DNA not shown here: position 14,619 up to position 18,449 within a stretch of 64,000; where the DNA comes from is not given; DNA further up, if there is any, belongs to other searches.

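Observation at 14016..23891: Candidate undescribed conflict system: GT4-STAND-FGE fusion with a full set of nucleotide and phospho-transfer enzymes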

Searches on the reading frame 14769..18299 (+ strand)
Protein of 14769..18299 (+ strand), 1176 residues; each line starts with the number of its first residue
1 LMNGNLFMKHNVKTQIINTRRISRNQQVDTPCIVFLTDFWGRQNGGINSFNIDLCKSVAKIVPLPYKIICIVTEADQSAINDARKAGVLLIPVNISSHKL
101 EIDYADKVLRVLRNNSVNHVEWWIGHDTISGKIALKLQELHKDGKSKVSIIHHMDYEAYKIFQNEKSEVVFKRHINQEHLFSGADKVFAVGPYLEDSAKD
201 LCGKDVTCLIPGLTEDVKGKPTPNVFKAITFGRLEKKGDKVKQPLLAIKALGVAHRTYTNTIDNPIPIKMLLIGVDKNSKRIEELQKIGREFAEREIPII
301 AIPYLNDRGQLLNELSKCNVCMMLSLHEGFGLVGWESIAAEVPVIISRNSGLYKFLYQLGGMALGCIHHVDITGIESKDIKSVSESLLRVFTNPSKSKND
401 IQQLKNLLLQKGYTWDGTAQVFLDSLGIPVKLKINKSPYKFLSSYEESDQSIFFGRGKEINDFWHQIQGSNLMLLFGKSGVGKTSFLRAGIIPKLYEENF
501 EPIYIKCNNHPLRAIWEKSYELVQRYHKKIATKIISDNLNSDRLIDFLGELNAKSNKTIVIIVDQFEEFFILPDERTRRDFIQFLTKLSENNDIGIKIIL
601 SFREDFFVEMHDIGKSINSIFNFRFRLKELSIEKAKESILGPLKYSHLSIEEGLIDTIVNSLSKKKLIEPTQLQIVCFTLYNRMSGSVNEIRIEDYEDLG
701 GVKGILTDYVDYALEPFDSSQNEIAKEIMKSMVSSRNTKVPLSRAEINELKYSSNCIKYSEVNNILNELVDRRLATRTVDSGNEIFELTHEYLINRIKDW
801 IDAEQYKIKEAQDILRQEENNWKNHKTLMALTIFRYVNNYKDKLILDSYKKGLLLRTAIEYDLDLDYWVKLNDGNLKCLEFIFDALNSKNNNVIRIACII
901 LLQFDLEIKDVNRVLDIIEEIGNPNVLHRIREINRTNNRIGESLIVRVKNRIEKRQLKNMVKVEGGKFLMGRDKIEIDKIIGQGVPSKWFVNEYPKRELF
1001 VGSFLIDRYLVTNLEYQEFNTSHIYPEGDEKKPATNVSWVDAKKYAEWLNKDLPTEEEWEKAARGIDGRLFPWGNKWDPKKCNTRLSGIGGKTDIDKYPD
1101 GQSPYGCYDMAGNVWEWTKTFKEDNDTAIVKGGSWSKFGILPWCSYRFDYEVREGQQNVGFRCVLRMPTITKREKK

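Call 3: search_protein_families(library=pfam, proteins=[window:14769-18299:+], max_evalue=0.01)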
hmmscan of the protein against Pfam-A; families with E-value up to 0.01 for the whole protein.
window:14769-18299:+ (1176 aa): 11 families
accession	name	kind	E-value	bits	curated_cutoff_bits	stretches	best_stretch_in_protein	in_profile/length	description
PF20706.3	GT4-conflict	-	2.9e-72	244.2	26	1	35-420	2-383/385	Family 4 Glycosyltransferase in conflict systems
PF20703.3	nSTAND1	-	5.7e-57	194.5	27.1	1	438-826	1-375/379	Novel STAND NTPase 1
PF03781.23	FGE-sulfatase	-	6e-40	138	23.3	1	957-1164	2-254/255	Sulfatase-modifying factor enzyme 1-like domain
PF00534.26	Glycos_transf_1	-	2.3e-07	31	26.4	1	265-352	45-127/172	Glycosyl transferases group 1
PF13401.12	AAA_22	-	1.6e-06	28.9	27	1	469-605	4-125/130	AAA domain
PF01637.24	ATPase_2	-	3.9e-06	27.3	33.2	1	453-571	1-124/225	ATPase domain predominantly from Archaea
PF13191.12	AAA_16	-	5.5e-06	27.4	32.6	1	453-588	2-158/167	AAA ATPase domain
PF13692.12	Glyco_trans_1_4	-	2.8e-05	24.8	27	1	231-352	7-111/142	Glycosyl transferases group 1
PF25201.1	nSTAND6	-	0.00052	20.5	27.7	1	454-489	2-37/148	Novel STAND NTPase 6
PF24883.2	NPHP3_N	-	0.0009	19.9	24.8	0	464-601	15-162/164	Nephrocystin 3, N-terminal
PF14277.12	DUF4364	-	0.0038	17.5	26.9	1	737-823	11-97/162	Domain of unknown function (DUF4364)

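Call 4: search_protein_families(library=padloc, proteins=[window:14769-18299:+], max_evalue=0.01)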
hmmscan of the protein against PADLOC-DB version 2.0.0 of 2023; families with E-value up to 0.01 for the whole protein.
window:14769-18299:+ (1176 aa): 0 families

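Call 5: search_protein_families(library=ncbifam, proteins=[window:14769-18299:+], max_evalue=0.01)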
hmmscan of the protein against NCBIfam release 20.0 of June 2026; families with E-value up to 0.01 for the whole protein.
window:14769-18299:+ (1176 aa): 11 families
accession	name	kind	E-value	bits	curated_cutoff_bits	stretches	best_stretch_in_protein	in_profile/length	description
TIGR03440.2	egtB_TIGR03440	equivalog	6e-19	68.4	360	2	1027-1120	269-350/413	ergothioneine biosynthesis protein EgtB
NF041186.1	SenA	equivalog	1.3e-15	57.7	420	1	1030-1119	269-319/382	selenoneine synthase SenA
TIGR03525.2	GldK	equivalog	1.4e-11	44.3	350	1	1041-1124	246-340/408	T9SS ring complex lipoprotein PorK/GldK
TIGR04344.1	ovoA_Nterm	equivalog_domain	2.9e-11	42.9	400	1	1036-1120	299-382/444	5-histidylcysteine sulfoxide synthase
TIGR04047.1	MSMEG_0565_glyc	hypoth_equivalog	3.5e-08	32.9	259.85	1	313-423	272-368/373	MSMEG_0565 family glycosyltransferase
TIGR03999.1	thiol_BshA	equivalog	1.5e-06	27.4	273.7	1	302-357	257-312/375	N-acetyl-alpha-D-glucosaminyl L-malate synthase BshA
NF051459.1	pyoverdine_PvdO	equivalog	1.6e-06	27.4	500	1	1025-1136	112-234/280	dihydropyoverdine dehydrogenase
TIGR02928.1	TIGR02928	subfamily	4.7e-05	22.4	181.3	1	470-599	40-168/366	orc1/cdc6 family replication initiation protein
TIGR04157.1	glyco_rSAM_CFB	subfamily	5.7e-05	22.3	400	1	319-415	302-395/406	TIGR04157 family glycosyltransferase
TIGR02149.1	glgA_Coryne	subfamily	0.0015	17.7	302.4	1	282-354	248-320/391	glycogen synthase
NF038255.1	exopoly_VpsD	equivalog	0.0076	15.1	300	0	269-347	236-312/381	VpsD family glycosyltransferase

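Call 15: find_homologous_proteins(query=window:14769-18299:+, max_evalue=1e-10)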
Query window:14769-18299:+ (1176 aa): 85 proteins with E <= 1e-10 among 8000 candidates.
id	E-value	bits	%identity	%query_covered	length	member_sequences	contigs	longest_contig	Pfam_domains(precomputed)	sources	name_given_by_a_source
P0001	0.0e+0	1253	49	97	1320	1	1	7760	PF00534.27,PF03781.23,PF00293.35,PF20703.4,PF20706.4,PF13191.13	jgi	jgi:formylglycine-generating enzyme required for sulfatase activity/ADP-ribose pyrophosphatase YjhB 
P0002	6.6e-295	1000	43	97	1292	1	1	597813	PF00534.27,PF03781.23,PF00293.35,PF20703.4,PF20706.4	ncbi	-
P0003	2.7e-293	994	41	97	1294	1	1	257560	PF00534.27,PF03781.23,PF00293.35,PF20703.4,PF20706.4,PF13692.13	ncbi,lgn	ncbi:MAG: SUMF1/EgtB/PvdO family nonheme iron enzyme [Bacteroidota bacterium]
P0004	8.4e-279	946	43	97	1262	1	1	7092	PF00534.27,PF03781.23,PF00293.35,PF20703.4,PF20706.4,PF13692.13,PF20720.4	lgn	-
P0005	3.1e-273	928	43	97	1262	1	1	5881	PF00534.27,PF03781.23,PF00293.35,PF00004.36,PF20703.4,PF20706.4,PF13692.13,PF20720.4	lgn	-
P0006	8.3e-265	900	42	96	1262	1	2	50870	PF00534.27,PF03781.23,PF00293.35,PF20703.4,PF20706.4,PF13692.13,PF20720.4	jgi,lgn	jgi:glycosyltransferase involved in cell wall biosynthesis/8-oxo-dGTP pyrophosphatase MutT (NUDIX fa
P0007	2.6e-263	895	41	96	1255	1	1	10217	PF00534.27,PF03781.23,PF00293.35,PF20703.4,PF20706.4,PF13692.13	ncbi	-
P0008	3.9e-256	871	41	96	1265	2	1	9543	PF00534.27,PF03781.23,PF00293.35,PF00004.36,PF20703.4,PF20706.4,PF13692.13,PF20720.4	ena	-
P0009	8.1e-224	764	40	96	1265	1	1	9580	PF00534.27,PF03781.23,PF00293.35,PF20703.4,PF20706.4,PF13692.13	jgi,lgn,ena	-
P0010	3.4e-198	679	39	69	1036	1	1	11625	PF13289.13,PF03781.23,PF20703.4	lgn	-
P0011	5.7e-197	675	43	62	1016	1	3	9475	PF13289.13,PF03781.23,PF20703.4,PF13191.13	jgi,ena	-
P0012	5.5e-103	364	31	60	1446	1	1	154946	PF03781.23,PF20703.4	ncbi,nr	ncbi:MAG: SUMF1/EgtB/PvdO family nonheme iron enzyme [Candidatus Eremiobacteraeota bacterium]|nr:SUM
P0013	1.8e-89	319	32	62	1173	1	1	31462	PF03781.23,PF13401.13,PF20703.4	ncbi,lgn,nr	ncbi:SUMF1/EgtB/PvdO family nonheme iron enzyme [bacterium]|nr:SUMF1/EgtB/PvdO family nonheme iron e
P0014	3.6e-88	315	30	62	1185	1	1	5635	PF03781.23,PF20703.4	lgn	-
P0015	6.9e-83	297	40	34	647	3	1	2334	PF00534.27,PF20706.4,PF13692.13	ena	-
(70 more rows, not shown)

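Call 18: find_encoding_contigs(protein=P0002, flank=10000, max_places=2)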
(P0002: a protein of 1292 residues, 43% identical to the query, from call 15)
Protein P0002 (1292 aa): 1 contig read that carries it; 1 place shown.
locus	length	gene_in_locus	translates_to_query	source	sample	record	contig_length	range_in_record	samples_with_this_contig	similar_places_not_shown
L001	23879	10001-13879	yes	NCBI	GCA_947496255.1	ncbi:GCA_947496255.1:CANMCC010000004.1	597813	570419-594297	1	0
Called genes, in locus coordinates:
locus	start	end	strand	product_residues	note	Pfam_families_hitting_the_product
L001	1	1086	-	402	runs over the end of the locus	PF05222:AlaDh_PNT_N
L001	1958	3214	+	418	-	PF17293:Arm-DNA-bind_5, PF13102:Phage_int_SAM_5, PF00589:Phage_integrase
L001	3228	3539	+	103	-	-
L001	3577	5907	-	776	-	PF02463:SMC_N, PF13175:AAA_15 (weak), PF13476:AAA_23, PF13304:AAA_21 (faint)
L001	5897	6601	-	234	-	PF20289:MComp1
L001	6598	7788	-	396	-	-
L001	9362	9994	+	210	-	PF00300:His_Phos_1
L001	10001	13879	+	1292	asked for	PF20706:GT4-conflict, PF00534:Glycos_transf_1 (weak), PF20703:nSTAND1, PF03781:FGE-sulfatase, PF00293:NUDIX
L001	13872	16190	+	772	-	PF01326:PPDK_N, PF00391:PEP-utilizers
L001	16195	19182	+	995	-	PF00391:PEP-utilizers (weak), PF02896:PEP-utilizers_C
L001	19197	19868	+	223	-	PF07722:Peptidase_C26, PF00117:GATase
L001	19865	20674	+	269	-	PF00483:NTP_transferase, PF12804:NTP_transf_3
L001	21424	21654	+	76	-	-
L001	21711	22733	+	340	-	PF26233:NicX (faint)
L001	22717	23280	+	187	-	PF02441:Flavoprotein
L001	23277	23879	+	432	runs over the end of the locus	PF13353:Fer4_12, PF04055:Radical_SAM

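Call 19: find_encoding_contigs(protein=P0003, flank=10000, max_places=2)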
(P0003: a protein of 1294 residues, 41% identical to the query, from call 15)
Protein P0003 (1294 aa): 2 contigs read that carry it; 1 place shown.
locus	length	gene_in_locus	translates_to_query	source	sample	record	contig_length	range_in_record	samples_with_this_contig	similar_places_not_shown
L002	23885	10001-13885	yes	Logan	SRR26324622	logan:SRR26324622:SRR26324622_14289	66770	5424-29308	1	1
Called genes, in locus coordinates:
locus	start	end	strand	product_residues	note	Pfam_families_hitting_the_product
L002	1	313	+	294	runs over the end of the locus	PF13182:DUF4007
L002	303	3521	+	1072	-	-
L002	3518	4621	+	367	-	-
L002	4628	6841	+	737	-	PF13589:HATPase_c_3, PF02518:HATPase_c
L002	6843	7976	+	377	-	-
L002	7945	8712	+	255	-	-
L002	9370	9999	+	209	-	PF00300:His_Phos_1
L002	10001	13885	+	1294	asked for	PF20706:GT4-conflict, PF13692:Glyco_trans_1_4 (weak), PF00534:Glycos_transf_1, PF20703:nSTAND1, PF03781:FGE-sulfatase, PF00293:NUDIX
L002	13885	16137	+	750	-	PF01326:PPDK_N (faint), PF00391:PEP-utilizers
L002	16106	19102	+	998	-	PF00391:PEP-utilizers, PF02896:PEP-utilizers_C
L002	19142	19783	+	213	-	PF07722:Peptidase_C26, PF00117:GATase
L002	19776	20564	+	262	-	PF00483:NTP_transferase, PF12804:NTP_transf_3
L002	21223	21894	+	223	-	-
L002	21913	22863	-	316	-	PF08843:AbiEii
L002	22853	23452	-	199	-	PF19570:DUF6088 (faint)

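Call 20: find_encoding_contigs(protein=P0010, flank=10000, max_places=2)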
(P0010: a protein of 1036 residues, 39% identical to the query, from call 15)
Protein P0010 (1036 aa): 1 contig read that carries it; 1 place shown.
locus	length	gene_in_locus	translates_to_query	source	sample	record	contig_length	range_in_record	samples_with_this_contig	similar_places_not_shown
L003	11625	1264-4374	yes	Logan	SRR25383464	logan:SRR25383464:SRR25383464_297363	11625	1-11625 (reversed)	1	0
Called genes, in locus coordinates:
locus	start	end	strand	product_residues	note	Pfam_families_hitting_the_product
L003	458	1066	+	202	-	PF00300:His_Phos_1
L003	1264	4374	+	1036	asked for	PF13289:SIR2_2, PF20703:nSTAND1, PF03781:FGE-sulfatase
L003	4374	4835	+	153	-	PF00293:NUDIX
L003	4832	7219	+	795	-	PF01326:PPDK_N (faint), PF00391:PEP-utilizers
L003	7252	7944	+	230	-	PF07722:Peptidase_C26, PF00117:GATase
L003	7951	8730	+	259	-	PF00483:NTP_transferase (faint), PF12804:NTP_transf_3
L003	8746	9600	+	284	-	-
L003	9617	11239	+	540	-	PF13289:SIR2_2, PF00656:Peptidase_C14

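Call 21: find_encoding_contigs(protein=P0006, flank=10000, max_places=2)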
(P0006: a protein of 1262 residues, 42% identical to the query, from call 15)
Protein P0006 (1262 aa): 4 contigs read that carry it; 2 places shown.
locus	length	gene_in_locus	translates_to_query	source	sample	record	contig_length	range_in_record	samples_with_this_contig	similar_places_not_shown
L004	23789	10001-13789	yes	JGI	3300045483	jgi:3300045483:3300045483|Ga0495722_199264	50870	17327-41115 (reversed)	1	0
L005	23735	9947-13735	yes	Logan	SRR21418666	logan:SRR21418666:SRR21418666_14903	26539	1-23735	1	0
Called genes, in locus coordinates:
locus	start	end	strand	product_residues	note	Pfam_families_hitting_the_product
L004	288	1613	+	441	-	PF02689:Herpes_Helicase (faint), PF05970:PIF1, PF13245:AAA_19, PF13604:AAA_30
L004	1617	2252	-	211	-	-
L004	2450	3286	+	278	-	PF01963:TraB_PrgY_gumN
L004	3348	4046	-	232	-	PF13353:Fer4_12, PF04055:Radical_SAM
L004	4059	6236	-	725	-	PF03477:ATP-cone, PF13597:NRDD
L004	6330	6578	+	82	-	-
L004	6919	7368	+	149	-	-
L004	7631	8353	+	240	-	PF08713:DNA_alkylation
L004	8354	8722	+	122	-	-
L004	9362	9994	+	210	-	PF00300:His_Phos_1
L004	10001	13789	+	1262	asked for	PF20706:GT4-conflict, PF00534:Glycos_transf_1, PF13692:Glyco_trans_1_4, PF20703:nSTAND1, PF20720:nSTAND3 (weak), PF03781:FGE-sulfatase, PF00293:NUDIX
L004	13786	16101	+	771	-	PF01326:PPDK_N (faint), PF00391:PEP-utilizers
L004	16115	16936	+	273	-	-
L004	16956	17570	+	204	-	PF07722:Peptidase_C26, PF00117:GATase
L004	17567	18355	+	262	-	PF00483:NTP_transferase, PF12804:NTP_transf_3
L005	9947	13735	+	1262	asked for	PF20706:GT4-conflict, PF00534:Glycos_transf_1, PF13692:Glyco_trans_1_4, PF20703:nSTAND1, PF20720:nSTAND3 (weak), PF03781:FGE-sulfatase, PF00293:NUDIX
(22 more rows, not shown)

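Call 22: find_encoding_contigs(protein=P0012, flank=10000, max_places=1)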
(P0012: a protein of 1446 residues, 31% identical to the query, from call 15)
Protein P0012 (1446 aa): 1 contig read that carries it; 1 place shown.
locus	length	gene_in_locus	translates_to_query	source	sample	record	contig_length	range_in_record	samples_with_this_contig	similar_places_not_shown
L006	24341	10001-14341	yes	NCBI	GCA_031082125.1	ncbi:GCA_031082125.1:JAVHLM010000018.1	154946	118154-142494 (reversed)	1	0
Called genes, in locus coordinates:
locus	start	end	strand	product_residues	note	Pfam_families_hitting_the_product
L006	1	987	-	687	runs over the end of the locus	PF00027:cNMP_binding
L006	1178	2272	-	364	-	PF00149:Metallophos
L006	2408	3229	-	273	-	PF00037:Fer4, PF12797:Fer4_2 (weak), PF12837:Fer4_6 (weak), PF13237:Fer4_10, PF14697:Fer4_21 (weak), PF12838:Fer4_7, PF13187:Fer4_9, PF00881:Nitroreductase, +1 more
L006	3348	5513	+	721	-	PF12706:Lactamase_B_2 (faint), PF00753:Lactamase_B (weak), PF23023:Anti-Pycsar_Apyc1, PF00027:cNMP_binding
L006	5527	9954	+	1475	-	PF00211:Guanylate_cyc (weak), PF20703:nSTAND1, PF03781:FGE-sulfatase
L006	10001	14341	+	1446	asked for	PF20703:nSTAND1, PF03781:FGE-sulfatase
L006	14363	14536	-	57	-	-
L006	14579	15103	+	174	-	PF08123:DOT1 (faint)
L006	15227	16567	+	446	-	PF01011:PQQ (faint), PF13360:PQQ_2, PF13570:Beta-prop_ACSF4, PF13360:PQQ_2, PF13570:Beta-prop_ACSF4 (weak), PF13360:PQQ_2 (weak)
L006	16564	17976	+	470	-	PF00069:Pkinase, PF07714:PK_Tyr_Ser-Thr, PF01636:APH (faint), PF03109:ABC1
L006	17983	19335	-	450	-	PF01590:GAF (weak), PF13185:GAF_2, PF13492:GAF_3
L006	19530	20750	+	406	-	PF00437:T2SSE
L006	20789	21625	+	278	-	PF03958:Secretin_N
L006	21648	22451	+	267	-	PF13489:Methyltransf_23, PF13847:Methyltransf_31, PF08241:Methyltransf_11, PF13649:Methyltransf_25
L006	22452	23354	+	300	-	PF06050:HGD-D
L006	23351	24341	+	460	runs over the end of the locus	PF06050:HGD-D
